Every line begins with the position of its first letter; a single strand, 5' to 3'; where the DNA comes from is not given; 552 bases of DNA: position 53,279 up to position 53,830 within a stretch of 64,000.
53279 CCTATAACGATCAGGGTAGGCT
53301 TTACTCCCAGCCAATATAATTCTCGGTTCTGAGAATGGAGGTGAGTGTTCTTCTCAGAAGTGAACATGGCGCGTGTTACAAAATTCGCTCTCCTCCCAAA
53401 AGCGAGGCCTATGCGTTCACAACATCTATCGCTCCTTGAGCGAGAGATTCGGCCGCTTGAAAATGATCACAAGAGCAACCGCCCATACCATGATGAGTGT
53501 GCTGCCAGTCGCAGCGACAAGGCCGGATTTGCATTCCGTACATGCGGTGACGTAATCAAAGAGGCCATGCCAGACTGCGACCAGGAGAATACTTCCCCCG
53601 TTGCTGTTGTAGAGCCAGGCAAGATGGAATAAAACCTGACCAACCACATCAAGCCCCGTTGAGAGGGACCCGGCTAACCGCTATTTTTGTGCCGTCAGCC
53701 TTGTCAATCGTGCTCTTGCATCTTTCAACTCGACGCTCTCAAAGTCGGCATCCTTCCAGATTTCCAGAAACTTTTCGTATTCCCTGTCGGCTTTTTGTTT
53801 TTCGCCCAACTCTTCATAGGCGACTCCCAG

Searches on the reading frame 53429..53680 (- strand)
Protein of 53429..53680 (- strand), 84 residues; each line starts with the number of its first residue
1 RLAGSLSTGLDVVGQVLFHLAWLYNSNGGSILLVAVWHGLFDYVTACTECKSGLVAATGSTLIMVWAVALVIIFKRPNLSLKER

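Call 86: search_protein_families(library=pfam, proteins=[window:53429-53680:-], max_evalue=1)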
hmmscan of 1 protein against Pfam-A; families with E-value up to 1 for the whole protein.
seq(84 aa): 1 family
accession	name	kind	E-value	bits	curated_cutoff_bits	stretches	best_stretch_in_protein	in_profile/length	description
PF16982.10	Flp1_like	-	0.036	14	33.5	1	62-76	16-30/49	Putative Flagellin, Flp1-like, domain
